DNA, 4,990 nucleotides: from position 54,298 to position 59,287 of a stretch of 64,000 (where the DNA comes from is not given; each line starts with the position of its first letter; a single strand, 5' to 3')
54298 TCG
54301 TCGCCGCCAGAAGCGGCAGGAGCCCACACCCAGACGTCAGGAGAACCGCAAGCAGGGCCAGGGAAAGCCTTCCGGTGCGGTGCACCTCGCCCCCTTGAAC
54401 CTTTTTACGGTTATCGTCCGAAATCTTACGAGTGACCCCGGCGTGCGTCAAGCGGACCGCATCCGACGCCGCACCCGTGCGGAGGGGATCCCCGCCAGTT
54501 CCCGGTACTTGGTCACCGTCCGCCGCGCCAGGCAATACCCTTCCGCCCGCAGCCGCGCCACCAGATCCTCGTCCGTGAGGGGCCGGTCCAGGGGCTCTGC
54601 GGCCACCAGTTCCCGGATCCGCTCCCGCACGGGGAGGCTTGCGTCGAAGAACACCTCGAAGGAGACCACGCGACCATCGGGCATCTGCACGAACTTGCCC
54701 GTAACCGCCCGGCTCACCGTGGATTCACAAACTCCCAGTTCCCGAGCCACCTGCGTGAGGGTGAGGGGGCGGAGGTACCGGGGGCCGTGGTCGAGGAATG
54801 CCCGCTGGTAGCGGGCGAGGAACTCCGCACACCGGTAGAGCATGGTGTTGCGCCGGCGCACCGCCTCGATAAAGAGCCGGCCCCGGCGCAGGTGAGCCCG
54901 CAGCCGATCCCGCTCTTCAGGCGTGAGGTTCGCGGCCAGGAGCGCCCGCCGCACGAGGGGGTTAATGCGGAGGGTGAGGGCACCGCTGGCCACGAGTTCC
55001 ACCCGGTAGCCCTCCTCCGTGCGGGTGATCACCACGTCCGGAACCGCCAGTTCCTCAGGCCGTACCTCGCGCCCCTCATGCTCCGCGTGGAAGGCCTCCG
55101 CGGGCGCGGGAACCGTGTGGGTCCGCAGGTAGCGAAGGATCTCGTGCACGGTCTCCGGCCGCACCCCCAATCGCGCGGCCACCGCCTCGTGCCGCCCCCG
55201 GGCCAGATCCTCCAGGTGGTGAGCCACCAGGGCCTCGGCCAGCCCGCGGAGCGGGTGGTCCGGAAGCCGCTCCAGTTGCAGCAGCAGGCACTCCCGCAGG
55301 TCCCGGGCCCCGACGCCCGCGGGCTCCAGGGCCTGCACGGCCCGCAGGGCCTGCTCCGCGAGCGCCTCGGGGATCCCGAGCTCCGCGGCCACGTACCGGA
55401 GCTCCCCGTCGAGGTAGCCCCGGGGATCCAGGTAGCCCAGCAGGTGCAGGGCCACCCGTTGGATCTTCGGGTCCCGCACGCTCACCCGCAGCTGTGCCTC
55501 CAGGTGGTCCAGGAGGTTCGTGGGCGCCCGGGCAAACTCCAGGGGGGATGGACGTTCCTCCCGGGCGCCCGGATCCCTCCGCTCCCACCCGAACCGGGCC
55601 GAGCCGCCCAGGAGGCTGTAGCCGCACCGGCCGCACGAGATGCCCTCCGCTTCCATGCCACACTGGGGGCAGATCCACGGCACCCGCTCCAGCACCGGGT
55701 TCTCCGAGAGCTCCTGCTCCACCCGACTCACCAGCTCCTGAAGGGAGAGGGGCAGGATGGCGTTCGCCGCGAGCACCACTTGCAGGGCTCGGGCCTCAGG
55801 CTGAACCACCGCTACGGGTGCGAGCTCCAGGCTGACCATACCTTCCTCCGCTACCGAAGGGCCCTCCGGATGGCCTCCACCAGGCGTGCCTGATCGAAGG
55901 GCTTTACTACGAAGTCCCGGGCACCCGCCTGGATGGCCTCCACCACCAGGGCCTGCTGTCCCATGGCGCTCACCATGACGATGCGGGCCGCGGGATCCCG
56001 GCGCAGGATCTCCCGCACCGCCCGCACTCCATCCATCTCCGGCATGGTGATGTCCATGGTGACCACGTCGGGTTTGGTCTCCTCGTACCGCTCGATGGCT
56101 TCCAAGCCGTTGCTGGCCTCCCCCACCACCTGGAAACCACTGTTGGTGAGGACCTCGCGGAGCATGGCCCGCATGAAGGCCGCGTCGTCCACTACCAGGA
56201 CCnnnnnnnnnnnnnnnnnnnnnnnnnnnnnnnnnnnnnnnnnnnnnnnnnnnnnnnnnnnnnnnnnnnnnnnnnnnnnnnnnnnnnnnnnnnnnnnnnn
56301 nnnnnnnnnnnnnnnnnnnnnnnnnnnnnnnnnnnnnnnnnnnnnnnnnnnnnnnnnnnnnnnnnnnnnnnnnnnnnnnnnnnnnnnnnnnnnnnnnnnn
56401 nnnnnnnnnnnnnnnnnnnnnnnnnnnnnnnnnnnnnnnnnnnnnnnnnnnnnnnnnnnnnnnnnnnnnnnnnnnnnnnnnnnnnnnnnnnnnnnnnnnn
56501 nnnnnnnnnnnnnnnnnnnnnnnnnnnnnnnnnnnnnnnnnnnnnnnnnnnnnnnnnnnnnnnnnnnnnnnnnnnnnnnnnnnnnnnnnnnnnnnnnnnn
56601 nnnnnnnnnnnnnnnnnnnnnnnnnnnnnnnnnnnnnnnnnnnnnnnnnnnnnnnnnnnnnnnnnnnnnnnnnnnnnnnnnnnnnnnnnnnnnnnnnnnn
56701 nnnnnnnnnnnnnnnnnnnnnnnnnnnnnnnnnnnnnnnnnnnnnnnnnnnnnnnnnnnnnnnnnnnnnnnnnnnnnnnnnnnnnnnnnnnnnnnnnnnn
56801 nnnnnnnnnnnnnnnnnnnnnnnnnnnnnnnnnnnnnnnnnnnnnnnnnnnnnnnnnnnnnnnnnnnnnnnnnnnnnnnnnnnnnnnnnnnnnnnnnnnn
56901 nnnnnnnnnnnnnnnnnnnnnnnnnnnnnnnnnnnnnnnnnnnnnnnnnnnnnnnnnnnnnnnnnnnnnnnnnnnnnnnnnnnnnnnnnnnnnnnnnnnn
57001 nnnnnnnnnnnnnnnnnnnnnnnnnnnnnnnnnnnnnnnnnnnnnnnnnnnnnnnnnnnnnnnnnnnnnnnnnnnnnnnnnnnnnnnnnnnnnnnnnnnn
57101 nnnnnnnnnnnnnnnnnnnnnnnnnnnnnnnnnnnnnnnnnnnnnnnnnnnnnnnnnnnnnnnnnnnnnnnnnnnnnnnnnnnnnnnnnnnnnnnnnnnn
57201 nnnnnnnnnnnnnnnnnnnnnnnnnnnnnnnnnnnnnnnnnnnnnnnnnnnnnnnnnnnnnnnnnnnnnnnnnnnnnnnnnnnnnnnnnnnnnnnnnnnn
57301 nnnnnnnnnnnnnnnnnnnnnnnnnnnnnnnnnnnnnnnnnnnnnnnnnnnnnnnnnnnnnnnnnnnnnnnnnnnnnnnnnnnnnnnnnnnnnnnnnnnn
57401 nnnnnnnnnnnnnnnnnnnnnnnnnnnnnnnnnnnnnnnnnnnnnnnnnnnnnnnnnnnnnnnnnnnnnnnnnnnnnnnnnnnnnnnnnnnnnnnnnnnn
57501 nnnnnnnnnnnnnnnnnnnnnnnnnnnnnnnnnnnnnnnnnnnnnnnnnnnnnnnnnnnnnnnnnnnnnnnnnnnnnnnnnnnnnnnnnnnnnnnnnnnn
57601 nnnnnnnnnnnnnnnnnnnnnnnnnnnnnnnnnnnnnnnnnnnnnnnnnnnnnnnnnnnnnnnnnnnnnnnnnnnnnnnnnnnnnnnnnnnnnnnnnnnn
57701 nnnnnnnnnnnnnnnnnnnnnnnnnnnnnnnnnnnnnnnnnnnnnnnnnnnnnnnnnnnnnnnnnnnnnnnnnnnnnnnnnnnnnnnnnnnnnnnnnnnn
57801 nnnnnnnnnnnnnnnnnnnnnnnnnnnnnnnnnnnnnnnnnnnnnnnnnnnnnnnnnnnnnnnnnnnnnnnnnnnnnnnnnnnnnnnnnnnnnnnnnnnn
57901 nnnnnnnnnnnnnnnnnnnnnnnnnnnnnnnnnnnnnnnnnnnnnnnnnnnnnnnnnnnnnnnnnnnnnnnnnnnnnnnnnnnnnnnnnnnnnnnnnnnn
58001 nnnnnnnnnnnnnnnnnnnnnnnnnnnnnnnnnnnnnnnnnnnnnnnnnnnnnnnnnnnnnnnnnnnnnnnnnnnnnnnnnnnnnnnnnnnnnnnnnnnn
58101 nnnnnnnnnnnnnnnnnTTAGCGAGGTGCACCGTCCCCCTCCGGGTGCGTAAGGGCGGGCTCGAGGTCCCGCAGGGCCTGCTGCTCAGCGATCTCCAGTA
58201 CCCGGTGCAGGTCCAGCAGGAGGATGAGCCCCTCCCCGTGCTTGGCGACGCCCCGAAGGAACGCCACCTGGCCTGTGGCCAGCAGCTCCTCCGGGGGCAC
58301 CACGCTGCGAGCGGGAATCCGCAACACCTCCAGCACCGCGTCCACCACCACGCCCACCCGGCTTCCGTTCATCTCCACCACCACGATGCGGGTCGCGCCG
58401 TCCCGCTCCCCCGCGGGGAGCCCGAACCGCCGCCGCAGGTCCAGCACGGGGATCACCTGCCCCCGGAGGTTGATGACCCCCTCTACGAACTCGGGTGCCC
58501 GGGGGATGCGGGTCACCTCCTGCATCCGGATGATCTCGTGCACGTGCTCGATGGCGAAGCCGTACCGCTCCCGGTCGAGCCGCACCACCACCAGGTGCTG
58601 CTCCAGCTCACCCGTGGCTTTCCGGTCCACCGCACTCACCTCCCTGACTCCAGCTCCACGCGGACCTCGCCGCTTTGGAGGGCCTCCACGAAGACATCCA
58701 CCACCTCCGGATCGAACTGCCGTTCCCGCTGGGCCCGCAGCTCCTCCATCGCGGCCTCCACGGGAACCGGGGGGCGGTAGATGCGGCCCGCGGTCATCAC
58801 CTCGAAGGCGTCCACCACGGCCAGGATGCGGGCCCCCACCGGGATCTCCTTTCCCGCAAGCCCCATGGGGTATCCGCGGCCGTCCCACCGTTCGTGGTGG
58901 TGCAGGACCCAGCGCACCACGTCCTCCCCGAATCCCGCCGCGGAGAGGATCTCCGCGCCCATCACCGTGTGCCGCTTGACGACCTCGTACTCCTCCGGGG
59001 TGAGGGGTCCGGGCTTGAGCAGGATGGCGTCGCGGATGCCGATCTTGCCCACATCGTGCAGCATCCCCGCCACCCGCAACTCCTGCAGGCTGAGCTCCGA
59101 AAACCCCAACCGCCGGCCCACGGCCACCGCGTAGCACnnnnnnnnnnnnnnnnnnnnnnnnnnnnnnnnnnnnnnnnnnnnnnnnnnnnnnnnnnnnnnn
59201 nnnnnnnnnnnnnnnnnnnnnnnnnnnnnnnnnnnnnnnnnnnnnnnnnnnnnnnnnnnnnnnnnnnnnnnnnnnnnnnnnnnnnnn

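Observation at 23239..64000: Bacillus-type fla/che supercluster that appears to be driven by sigma-54 rather than sigmaA/sigmaD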

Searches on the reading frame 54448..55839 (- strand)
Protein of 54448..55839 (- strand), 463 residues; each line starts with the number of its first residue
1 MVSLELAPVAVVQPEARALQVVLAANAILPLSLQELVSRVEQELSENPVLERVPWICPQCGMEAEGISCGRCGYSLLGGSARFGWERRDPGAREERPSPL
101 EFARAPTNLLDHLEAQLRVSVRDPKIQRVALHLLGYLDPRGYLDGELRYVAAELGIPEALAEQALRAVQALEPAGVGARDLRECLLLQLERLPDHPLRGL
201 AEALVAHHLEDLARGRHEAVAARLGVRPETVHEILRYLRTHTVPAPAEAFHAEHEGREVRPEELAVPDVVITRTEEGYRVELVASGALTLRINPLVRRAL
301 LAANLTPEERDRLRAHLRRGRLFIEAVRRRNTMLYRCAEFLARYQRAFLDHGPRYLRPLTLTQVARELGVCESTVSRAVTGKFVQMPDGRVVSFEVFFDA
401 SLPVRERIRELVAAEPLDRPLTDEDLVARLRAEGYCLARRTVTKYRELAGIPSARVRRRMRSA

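Call 8: search_protein_families(library=pfam, proteins=[window:54448-55839:-], max_evalue=0.001)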
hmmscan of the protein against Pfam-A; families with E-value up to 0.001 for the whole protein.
window:54448-55839:- (463 aa): 8 families
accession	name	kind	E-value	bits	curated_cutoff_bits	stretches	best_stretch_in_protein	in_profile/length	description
PF04963.19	Sigma54_CBD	-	2.6e-41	141.9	22.9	1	101-294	4-183/185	Sigma-54 factor, core binding domain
PF04552.19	Sigma54_DBD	-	1.5e-35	122.8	22.8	1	314-459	5-160/160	Sigma-54, DNA binding domain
PF13545.12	HTH_Crp_2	-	7.1e-06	26.3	27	0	216-240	24-48/70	Crp-like helix-turn-helix domain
PF00309.25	Sigma54_AID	-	1.2e-05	25.4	23.8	1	26-51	20-45/46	Sigma-54 factor, Activator interacting domain (AID)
PF13384.12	HTH_23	-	0.00013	22.1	24.6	0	359-378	18-37/50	Homeodomain-like domain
PF04967.18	HTH_10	-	0.00013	22.1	23.1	0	218-236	27-45/53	HTH DNA binding domain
PF04545.22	Sigma70_r4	-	0.00014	21.7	24.1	0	354-377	16-39/50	Sigma-70, region 4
PF13560.12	HTH_31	-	0.00096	19.8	27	0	359-392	15-48/64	Helix-turn-helix domain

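Call 16: find_encoding_contigs(protein=window:54448-55839:-, flank=10000, max_places=6)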
Protein window:54448-55839:- (463 aa): 1 contig read that carries it; 1 place shown.
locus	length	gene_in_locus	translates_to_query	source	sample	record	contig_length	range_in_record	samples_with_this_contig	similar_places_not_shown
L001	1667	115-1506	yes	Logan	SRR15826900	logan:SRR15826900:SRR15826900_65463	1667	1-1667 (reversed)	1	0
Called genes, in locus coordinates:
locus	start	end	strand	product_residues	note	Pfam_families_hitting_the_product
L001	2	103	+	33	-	?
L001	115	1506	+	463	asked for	PF00309:Sigma54_AID (weak), PF04963:Sigma54_CBD, PF13545:HTH_Crp_2 (faint), PF04552:Sigma54_DBD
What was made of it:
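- Tried and rejected: An exact look-up of RpoN found only a 1.7-kb Logan contig (call 16).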

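Call 47: search_protein_families(library=ncbifam, proteins=[window:54448-55839:-], max_evalue=0.001)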
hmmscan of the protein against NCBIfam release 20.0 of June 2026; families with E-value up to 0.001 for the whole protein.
window:54448-55839:- (463 aa): 10 families
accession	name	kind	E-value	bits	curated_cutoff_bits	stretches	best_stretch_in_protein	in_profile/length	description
TIGR02395.1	rpoN_sigma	equivalog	1.7e-85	287.7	277.35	1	25-458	14-434/434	RNA polymerase factor sigma-54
NF009118.0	PRK12469.1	subfamily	1.1e-68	232.3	396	1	94-460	110-481/483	RNA polymerase factor sigma-54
NF004595.0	PRK05932.1-2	equivalog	3.5e-64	217.4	513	1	104-460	120-483/484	RNA polymerase factor sigma-54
NF004596.0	PRK05932.1-3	subfamily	1.6e-62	212.1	499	1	100-461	146-508/515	RNA polymerase factor sigma-54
NF004598.0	PRK05932.1-5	equivalog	2.3e-60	204.8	621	1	93-459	132-503/504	RNA polymerase factor sigma-54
NF004597.0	PRK05932.1-4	equivalog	9.7e-40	136.4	817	1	127-459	138-475/477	RNA polymerase factor sigma-54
NF004602.0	PRK05932.2-4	equivalog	4.5e-32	111.4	506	1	108-460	80-411/416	RNA polymerase factor sigma-54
TIGR02937.1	sigma70-ECF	superfamily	4.8e-05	23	42.9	0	354-379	129-154/165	sigma-70 family RNA polymerase sigma factor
NF033546.1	transpos_IS21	equivalog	0.00038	20.1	160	0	359-445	9-94/294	IS21 family transposase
NF001669.0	PRK00432.1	equivalog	0.00072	19.5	54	0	55-74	27-51/58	30S ribosomal protein S27ae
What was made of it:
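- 54448..60016 (-): Transcription unit HD-GYP (GAF-HD_5; 58636-60016), cheW (about 58118-58597), cheA (56203-58131), cheY (55851-56213), rpoN (54448-55839). RpoN passes TIGR02395 (call 47).
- Checked: rpoN at 54448-55839 is confirmed: TIGR02395 scores 287.7 bits against a cut-off of 277.35 (calls 8, 47).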

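Call 76: find_homologous_proteins(query=window:54448-55839:-, max_evalue=1e-20)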
Query window:54448-55839:- (463 aa): 2903 proteins with E <= 1e-20 among 8000 candidates; the best 120 are listed.
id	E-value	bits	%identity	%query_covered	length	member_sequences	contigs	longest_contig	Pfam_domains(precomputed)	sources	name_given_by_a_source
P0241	5.2e-296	999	100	100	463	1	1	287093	PF04963.20,PF00309.26,PF13545.13,PF04552.20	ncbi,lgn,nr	ncbi:MAG: RNA polymerase factor sigma-54 [Armatimonadetes bacterium]|nr:RNA polymerase factor sigma-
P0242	1.3e-261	886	89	100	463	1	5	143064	PF04963.20,PF04552.20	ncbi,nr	ncbi:MAG: RNA polymerase factor sigma-54 [Armatimonadota bacterium]|nr:RNA polymerase factor sigma-5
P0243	1.4e-250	850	86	100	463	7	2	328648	PF04963.20,PF04552.20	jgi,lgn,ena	-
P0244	3.0e-230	783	80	100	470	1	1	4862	PF04963.20,PF04545.23,PF13545.13,PF04552.20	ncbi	-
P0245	2.0e-191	655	70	97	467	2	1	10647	PF04963.20,PF04552.20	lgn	-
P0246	1.0e-186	639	68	97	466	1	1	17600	PF04963.20,PF04552.20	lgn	-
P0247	4.6e-186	637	68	98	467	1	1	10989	PF04963.20,PF04552.20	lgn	-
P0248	7.3e-186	637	68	96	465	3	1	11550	PF04963.20,PF04552.20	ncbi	-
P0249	1.2e-185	636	67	98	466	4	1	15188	PF04963.20,PF04552.20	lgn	-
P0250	3.7e-185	634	69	99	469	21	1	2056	PF04963.20,PF04552.20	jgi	jgi:RNA polymerase sigma-54 factor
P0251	4.3e-184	631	67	98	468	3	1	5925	PF04963.20,PF04552.20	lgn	-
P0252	8.2e-183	626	67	100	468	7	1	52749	PF04963.20,PF04552.20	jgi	-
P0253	1.9e-182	625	68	99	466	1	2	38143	PF04963.20,PF04552.20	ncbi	-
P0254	5.3e-181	621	67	97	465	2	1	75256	PF04963.20,PF04552.20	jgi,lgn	jgi:RNA polymerase sigma-54 factor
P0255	3.8e-179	614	66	96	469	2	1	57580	PF04963.20,PF04552.20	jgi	jgi:RNA polymerase sigma-54 factor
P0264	2.4e-81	292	39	96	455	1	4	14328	PF04963.20,PF00309.26,PF04552.20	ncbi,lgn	-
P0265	4.2e-81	291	40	90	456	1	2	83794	PF04963.20,PF04552.20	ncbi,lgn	-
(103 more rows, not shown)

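Call 77: find_encoding_contigs(protein=P0265, flank=8000, max_places=3)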
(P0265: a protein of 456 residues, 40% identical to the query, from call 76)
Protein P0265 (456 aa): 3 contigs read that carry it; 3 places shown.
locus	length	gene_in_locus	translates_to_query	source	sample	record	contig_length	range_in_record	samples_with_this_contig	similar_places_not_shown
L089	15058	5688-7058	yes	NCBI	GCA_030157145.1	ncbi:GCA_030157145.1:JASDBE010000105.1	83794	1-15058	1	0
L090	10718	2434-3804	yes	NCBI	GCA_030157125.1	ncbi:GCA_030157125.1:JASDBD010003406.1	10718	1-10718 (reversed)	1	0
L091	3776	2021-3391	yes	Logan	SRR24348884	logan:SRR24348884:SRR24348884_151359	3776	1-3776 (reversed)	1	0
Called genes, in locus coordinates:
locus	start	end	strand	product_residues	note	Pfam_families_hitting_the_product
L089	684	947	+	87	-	-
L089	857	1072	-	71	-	-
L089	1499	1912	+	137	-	-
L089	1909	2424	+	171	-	-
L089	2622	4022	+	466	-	PF00072:Response_reg, PF00158:Sigma54_activat, PF14532:Sigma54_activ_2, PF00004:AAA (weak), PF07728:AAA_5, PF25601:AAA_lid_14, PF02954:HTH_8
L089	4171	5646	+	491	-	PF00072:Response_reg, PF01590:GAF (weak), PF13185:GAF_2 (weak), PF13492:GAF_3 (weak), PF08668:HDOD (faint), PF13487:HD_5, PF01966:HD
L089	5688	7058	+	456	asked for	PF04963:Sigma54_CBD, PF04552:Sigma54_DBD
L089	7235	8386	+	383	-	PF01590:GAF, PF13185:GAF_2, PF00990:GGDEF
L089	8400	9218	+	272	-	PF04542:Sigma70_r2, PF04539:Sigma70_r3 (weak), PF08281:Sigma70_r4_2 (weak), PF04545:Sigma70_r4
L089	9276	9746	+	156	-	-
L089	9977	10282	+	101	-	PF08712:Nfu_N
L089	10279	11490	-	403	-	PF00364:Biotin_lipoyl, PF25997:BSH_YhbJ (weak), PF02817:E3_binding, PF00198:2-oxoacid_dh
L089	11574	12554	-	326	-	PF02779:Transket_pyr, PF02780:Transketolase_C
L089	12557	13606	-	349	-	PF00676:E1_dh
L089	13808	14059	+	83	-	-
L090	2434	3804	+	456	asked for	PF04963:Sigma54_CBD, PF04552:Sigma54_DBD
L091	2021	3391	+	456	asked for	PF04963:Sigma54_CBD, PF04552:Sigma54_DBD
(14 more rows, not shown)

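Call 78: find_encoding_contigs(protein=P0264, flank=8000, max_places=3)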
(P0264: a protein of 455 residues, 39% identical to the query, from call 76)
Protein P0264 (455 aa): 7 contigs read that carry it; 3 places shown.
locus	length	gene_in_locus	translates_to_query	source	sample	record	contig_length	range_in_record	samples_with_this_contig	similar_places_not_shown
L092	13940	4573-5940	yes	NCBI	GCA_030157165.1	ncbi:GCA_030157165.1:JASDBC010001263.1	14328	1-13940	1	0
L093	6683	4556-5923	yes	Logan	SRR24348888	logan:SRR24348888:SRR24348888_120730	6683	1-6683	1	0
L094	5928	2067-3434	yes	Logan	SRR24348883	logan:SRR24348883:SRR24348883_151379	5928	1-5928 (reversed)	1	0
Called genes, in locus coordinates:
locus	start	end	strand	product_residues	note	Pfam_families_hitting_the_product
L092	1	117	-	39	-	?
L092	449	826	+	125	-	-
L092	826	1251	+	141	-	PF03646:FlaG (faint)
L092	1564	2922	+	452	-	PF00072:Response_reg, PF00158:Sigma54_activat, PF14532:Sigma54_activ_2, PF07728:AAA_5 (weak), PF25601:AAA_lid_14, PF02954:HTH_8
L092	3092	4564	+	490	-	PF00072:Response_reg, PF01590:GAF (weak), PF13185:GAF_2 (weak), PF13492:GAF_3 (weak), PF01966:HD, PF08668:HDOD (faint), PF13487:HD_5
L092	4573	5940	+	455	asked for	PF00309:Sigma54_AID (weak), PF04963:Sigma54_CBD, PF04552:Sigma54_DBD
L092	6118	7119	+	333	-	PF01590:GAF, PF13185:GAF_2, PF00990:GGDEF (weak)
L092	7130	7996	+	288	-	PF04542:Sigma70_r2, PF04539:Sigma70_r3 (weak), PF04545:Sigma70_r4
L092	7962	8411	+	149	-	PF03259:Robl_LC7 (weak)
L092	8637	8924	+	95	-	PF08712:Nfu_N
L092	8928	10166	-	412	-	PF00364:Biotin_lipoyl, PF25997:BSH_YhbJ (weak), PF25919:BSH_CusB (faint), PF02817:E3_binding, PF00198:2-oxoacid_dh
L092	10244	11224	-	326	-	PF02779:Transket_pyr, PF02780:Transketolase_C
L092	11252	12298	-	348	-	PF00676:E1_dh, PF02775:TPP_enzyme_C (weak)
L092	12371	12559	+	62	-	-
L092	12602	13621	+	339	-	PF00962:A_deaminase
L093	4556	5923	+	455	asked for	PF00309:Sigma54_AID (weak), PF04963:Sigma54_CBD, PF04552:Sigma54_DBD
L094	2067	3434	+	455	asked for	PF00309:Sigma54_AID (weak), PF04963:Sigma54_CBD, PF04552:Sigma54_DBD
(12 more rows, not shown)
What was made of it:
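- A related lineage keeps a full REC-AAA-HTH EBP in the equivalent EBP/HD-GYP/rpoN module (calls 77, 78).
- Tried and rejected: It comes from other assemblies that carry their own EBP/HD-GYP/rpoN/GGDEF/sigma module, so it says nothing about paralogy here (calls 76-78).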

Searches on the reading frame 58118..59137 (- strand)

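Call 24: search_protein_families(library=pfam, proteins=[window:58118-59137:-], max_evalue=0.01)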
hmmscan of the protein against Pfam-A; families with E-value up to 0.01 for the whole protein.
window:58118-59137:- (339 aa): 1 family
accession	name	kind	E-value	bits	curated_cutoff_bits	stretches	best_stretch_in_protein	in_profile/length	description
PF01584.24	CheW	-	4.3e-39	133.7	23.5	1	182-316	2-136/138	CheW-like domain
